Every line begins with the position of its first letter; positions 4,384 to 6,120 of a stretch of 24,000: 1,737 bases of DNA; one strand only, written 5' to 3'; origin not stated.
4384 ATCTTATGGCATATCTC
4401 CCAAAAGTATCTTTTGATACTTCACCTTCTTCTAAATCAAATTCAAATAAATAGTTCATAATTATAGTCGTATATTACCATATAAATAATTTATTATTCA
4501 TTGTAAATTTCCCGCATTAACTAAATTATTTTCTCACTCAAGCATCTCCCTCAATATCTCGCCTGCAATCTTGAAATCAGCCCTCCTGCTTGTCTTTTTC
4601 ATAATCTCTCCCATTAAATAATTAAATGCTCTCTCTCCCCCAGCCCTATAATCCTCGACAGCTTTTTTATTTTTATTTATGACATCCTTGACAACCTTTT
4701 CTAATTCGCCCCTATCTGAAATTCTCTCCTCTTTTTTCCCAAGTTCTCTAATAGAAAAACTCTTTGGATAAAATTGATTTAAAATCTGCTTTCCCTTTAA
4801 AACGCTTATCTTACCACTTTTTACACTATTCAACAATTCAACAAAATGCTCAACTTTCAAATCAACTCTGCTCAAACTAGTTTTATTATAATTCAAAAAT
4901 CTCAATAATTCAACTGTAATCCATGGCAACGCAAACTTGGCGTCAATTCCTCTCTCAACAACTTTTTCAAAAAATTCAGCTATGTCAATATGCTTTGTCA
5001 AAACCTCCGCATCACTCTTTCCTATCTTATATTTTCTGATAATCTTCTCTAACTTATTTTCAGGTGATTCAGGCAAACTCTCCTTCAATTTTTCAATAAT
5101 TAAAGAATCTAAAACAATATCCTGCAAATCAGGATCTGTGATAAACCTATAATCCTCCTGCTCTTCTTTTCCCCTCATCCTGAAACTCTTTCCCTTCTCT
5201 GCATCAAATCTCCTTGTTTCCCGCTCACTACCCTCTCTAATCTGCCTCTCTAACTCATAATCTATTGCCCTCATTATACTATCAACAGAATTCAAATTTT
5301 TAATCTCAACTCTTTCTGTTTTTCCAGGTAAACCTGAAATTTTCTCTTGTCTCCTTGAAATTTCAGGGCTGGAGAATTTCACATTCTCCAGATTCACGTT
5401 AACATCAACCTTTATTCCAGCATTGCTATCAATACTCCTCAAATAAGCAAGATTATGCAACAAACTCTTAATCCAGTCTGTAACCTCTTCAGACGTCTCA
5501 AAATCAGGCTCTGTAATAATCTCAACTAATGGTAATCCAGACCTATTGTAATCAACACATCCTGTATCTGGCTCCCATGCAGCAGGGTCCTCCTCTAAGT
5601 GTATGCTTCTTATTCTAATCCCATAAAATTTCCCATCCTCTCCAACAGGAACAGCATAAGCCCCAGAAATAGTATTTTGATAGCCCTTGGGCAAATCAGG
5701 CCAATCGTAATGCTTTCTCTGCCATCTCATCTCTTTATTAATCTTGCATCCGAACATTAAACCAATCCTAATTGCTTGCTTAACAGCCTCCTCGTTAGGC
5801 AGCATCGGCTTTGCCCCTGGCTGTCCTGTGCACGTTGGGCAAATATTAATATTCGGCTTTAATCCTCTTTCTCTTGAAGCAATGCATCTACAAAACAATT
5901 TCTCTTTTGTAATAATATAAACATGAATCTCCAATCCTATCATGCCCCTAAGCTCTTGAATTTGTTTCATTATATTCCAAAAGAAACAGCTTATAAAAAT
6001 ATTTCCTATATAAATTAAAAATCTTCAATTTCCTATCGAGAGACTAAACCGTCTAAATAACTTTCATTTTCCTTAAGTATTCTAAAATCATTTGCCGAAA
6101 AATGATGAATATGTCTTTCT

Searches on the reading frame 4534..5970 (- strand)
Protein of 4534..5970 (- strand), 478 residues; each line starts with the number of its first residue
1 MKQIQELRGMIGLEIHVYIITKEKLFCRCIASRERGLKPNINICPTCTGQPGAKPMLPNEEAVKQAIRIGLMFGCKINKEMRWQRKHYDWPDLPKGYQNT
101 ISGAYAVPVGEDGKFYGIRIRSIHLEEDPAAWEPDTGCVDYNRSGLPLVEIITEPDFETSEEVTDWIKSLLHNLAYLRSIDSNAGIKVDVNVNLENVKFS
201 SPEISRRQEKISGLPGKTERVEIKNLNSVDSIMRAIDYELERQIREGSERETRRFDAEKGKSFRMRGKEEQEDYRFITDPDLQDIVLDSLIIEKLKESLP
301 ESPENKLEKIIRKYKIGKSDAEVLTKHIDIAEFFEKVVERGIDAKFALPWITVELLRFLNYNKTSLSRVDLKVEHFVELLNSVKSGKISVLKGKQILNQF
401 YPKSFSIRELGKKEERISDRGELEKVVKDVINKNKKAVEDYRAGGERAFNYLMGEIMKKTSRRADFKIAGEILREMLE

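Call 3: search_protein_families(library=pfam, proteins=[window:4534-5970:-], max_evalue=1)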
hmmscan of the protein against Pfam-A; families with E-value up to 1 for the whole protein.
window:4534-5970:- (478 aa): 4 families
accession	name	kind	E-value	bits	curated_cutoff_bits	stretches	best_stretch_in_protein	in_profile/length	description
PF02934.20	GatB_N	-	6e-74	249.1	23.4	1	10-292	2-276/277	GatB/GatE catalytic domain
PF02637.23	GatB_Yqey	-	3.8e-35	121.4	27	1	332-477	1-148/148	GatB domain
PF23097.1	NOL10_2nd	-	0.045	14.4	27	1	272-296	3-27/48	Nucleolar protein 10-like, second domain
PF05427.16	FIBP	-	0.052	13.3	21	1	273-374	235-336/360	Acidic fibroblast growth factor binding (FIBP)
